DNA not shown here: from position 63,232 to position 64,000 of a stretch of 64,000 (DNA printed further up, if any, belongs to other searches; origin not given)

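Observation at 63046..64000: Non-K-12 content downstream of phoU: AT-rich spacer and a partial secreted pilin-like gene running off the window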

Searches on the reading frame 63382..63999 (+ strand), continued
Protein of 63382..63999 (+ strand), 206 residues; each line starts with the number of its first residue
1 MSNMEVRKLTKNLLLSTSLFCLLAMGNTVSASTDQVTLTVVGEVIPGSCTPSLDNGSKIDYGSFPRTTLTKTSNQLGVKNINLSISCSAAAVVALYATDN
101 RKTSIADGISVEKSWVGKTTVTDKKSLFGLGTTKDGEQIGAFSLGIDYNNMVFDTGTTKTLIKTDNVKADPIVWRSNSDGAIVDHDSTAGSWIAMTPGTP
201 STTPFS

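Call 63: predict_structure(alignment_id=A2)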
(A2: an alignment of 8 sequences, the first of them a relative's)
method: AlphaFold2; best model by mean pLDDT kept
length: 192 residues; sequences in the alignment: 8
mean_pLDDT: 75.4   pTM: 0.70
mean pLDDT of the five models: 75.4, 72.7, 70.2, 64.9, 64.0
residues with pLDDT >= 90: 50; 70-90: 75; 50-70: 46; < 50: 21
segments of 3 or more residues with pLDDT < 50: 1-6, 8-10, 12-16, 19-24
pLDDT, mean of each block of 10 residues (from residue 1): 47 48 63 86 66 56 84 93 72 71 91 93 79 85 84 91 79 63 83 72
secondary structure, 60 per line:
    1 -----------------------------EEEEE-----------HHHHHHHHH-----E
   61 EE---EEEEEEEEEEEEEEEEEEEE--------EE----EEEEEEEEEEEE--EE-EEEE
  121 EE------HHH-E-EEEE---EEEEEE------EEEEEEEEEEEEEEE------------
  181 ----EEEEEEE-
elements in order: E30-34 H46-54 E60-62 E66-85 E100-111 E117-122 E135-138 E142-147 E154-168 E185-191

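Call 66: find_encoding_contigs(protein=P0287, flank=6000, max_places=2)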
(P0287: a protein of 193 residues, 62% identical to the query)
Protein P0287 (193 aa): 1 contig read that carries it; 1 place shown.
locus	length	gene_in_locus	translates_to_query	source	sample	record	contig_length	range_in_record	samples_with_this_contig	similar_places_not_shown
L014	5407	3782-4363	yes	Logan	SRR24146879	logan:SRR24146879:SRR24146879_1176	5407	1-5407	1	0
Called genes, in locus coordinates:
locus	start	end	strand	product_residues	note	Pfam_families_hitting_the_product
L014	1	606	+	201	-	?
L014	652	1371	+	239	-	PF00345:PapD_N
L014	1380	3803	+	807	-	PF13954:PapC_N, PF00577:Usher, PF13953:PapC_C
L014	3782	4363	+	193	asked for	-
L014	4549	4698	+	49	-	PF10766:AcrZ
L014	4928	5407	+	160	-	?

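Call 67: fold_search(model_id=the predicted structure, library=pdb)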
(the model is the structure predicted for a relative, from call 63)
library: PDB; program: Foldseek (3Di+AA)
matches with E <= 10: 1276; with E <= 0.001: 7
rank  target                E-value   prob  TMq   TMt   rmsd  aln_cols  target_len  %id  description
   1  3jwn_G                8.9e-05  1.00  0.40  0.52  12.3       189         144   13  Complex of FimC, FimF, FimG and FimH (released 2010-06-16)
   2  3bfq_G                9.4e-05  1.00  0.44  0.62   8.7       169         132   14  Crystal structure of truncated FimG (FimGt) in complex with the donor strand peptide of FimF (DSF) (released 2008-03-04)
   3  5iqo_A                1.5e-04  1.00  0.40  0.55   8.9       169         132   15  Crystal structure of the E. coli type 1 pilus subunit FimG (engineered variant with substitutions Q134E and S138E; N-t (released 2016-07-06)
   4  2uy6_C                3.1e-04  1.00  0.44  0.57   6.4       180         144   12  Crystal structure of the P pilus rod subunit PapA (released 2007-05-29)
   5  5iqm_A                3.6e-04  1.00  0.43  0.60   8.8       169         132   14  Crystal structure of the E. coli type 1 pilus subunit FimG (engineered variant with substitution Q134E; N-terminal Fim (released 2016-07-06)
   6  6e14_G                7.4e-04  1.00  0.40  0.52   9.1       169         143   17  Handover mechanism of the growing pilus by the bacterial outer membrane usher FimD (released 2018-10-17)
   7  2uy7_B                7.4e-04  1.00  0.38  0.45   7.2       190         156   10  Crystal structure of the P pilus rod subunit PapA (released 2007-05-29)
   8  9fw9_B                1.3e-03  1.00  0.34  0.43   9.6       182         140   12  Cryo-EM structure of the type 1 pilus assembly platform as part of the FimA-bound chaperone-usher pilus complex (FimDH (released 2025-06-04)
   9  6swh_B                1.4e-03  1.00  0.35  0.43   9.8       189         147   15  Crystal structure of the ternary complex between the type 1 pilus proteins FimC, FimI and FimA from E. coli (released 2020-10-07)
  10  2wmp_B                1.6e-03  1.00  0.42  0.60   5.9       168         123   13  Structure of the E. coli chaperone PapD in complex with the pilin domain of the PapGII adhesin (released 2010-08-25)
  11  8psv_A                1.6e-03  1.00  0.39  0.46  15.4       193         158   13  2.7 A cryo-EM structure of in vitro assembled type 1 pilus rod (released 2024-04-10)
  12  3me0_B                1.9e-03  1.00  0.41  0.57   6.5       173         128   12  Structure of the E. coli chaperone PAPD in complex with the pilin domain of the PapGII adhesin (released 2011-04-27)
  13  1n12_C                2.0e-03  1.00  0.43  0.57   7.2       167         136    9  Crystal structure of the PapE (N-terminal-deleted) pilus subunit bound to a peptide corresponding to the N-terminal ex (released 2002-12-11)
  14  9fx0_A                2.2e-03  0.99  0.33  0.38  16.8       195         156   14  Cryo-EM structure of the type 1 pilus tip-to-rod transition (released 2025-06-04)
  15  5oh0_A                2.5e-03  1.00  0.37  0.43  15.7       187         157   14  The Cryo-Electron Microscopy Structure of the Type 1 Chaperone-Usher Pilus Rod (released 2017-11-22)
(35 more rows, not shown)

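Call 69: find_encoding_contigs(protein=P0286, flank=10000, max_places=2)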
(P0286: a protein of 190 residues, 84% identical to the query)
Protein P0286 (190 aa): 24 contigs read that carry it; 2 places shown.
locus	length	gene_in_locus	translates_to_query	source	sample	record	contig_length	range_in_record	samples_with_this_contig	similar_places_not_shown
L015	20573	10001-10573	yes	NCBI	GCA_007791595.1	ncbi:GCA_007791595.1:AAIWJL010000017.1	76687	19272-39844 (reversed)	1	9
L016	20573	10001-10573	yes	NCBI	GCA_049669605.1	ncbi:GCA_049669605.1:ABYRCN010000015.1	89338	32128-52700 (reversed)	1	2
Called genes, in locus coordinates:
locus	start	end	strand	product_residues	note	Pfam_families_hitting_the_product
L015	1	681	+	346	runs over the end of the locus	PF12849:PBP_like_2, PF12727:PBP_like (weak)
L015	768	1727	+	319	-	PF00528:BPD_transp_1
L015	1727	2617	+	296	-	PF00528:BPD_transp_1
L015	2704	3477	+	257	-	PF02463:SMC_N (weak), PF00005:ABC_tran, PF13304:AAA_21 (faint)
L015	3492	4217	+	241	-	PF01895:PhoU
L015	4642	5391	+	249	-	PF06551:DUF1120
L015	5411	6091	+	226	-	PF06551:DUF1120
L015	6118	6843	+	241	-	PF06551:DUF1120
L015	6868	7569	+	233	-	PF00345:PapD_N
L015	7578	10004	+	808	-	PF13954:PapC_N, PF00577:Usher, PF13953:PapC_C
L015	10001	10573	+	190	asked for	-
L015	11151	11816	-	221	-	PF00702:Hydrolase, PF13419:HAD_2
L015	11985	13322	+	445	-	PF00860:Xan_ur_permease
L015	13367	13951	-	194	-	PF02525:Flavodoxin_2, PF03358:FMN_red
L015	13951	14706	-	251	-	-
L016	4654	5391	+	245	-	PF06551:DUF1120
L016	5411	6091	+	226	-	PF06551:DUF1120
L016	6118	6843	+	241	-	PF06551:DUF1120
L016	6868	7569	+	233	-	PF00345:PapD_N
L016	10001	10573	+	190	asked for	-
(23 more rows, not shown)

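Call 72: search_protein_families(proteins=[P0020, L012:4501-5163:+, L012:8430-8996:+], library=ncbifam, max_evalue=1e-10)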
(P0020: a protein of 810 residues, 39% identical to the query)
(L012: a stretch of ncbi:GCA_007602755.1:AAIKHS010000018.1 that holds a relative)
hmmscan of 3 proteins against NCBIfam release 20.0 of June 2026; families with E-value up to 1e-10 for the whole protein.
P0020 (810 aa): 15 families
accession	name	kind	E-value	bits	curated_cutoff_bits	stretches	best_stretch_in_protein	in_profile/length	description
NF011832.0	PRK15304.1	subfamily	0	1172.8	723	1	5-810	5-801/801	fimbrial biogenesis usher protein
NF011760.0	PRK15213.1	equivalog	1.1e-50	172.5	752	1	18-790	15-780/796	PefC/AfrB family outer membrane usher protein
NF011784.0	PRK15248.1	equivalog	3.3e-46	157.7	996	2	515-802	551-844/853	fimbrial outer membrane usher protein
NF007337.0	PRK09828.1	equivalog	3.3e-43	147.8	830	2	489-798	535-850/865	outer membrane usher protein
NF011754.0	PRK15207.1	equivalog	1.4e-39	135.9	1271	2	528-801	558-834/842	outer membrane usher protein LpfC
NF011769.0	PRK15223.1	equivalog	3.1e-38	131.1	1105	1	114-809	117-835/836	fimbrial biogenesis outer membrane usher protein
NF011763.0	PRK15217.1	subfamily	2.5e-37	128.5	933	2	18-391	10-389/826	fimbrial biogenesis outer membrane usher protein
NF011826.0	PRK15298.1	equivalog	6.1e-35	120.3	1422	1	149-772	164-813/848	fimbrial outer membrane usher protein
NF011745.0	PRK15198.1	subfamily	6.4e-35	120.3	975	2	104-392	114-406/860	outer membrane usher protein FimD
NF011740.0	PRK15193.1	equivalog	3.4e-33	114.5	995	2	131-392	154-426/877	fimbrial biogenesis usher protein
NF011822.1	PRK15294.1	equivalog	9.8e-31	106.4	1397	2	148-350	160-366/845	fimbrial outer membrane usher protein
NF011812.0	PRK15284.1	subfamily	5.7e-25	87.2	972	1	202-767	231-805/881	outer membrane usher protein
NF011791.0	PRK15255.1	equivalog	2.3e-24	85.5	1289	1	68-332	73-342/829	fimbrial outer membrane usher protein StdB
NF011774.0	PRK15235.1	exception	1.4e-20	73.3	1191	1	151-755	147-758/814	SEF14/SEF18 fimbria usher protein SefC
NF011804.0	PRK15273.1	equivalog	5e-15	54.3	1371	1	216-766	241-799/899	fimbrial biogenesis outer membrane usher protein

L012:4501-5163:+ (221 aa): 2 families
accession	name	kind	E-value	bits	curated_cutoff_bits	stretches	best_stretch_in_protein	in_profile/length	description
NF011830.0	PRK15302.1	equivalog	3.7e-59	200.2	337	1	1-221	1-229/229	hypothetical protein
NF011831.0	PRK15303.1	equivalog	2.3e-53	181.3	333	1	1-221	1-229/229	hypothetical protein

L012:8430-8996:+ (189 aa): 1 family
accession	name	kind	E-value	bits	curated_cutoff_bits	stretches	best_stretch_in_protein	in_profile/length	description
NF011829.0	PRK15301.1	equivalog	2.1e-71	239.3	226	1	11-189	11-189/189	hypothetical protein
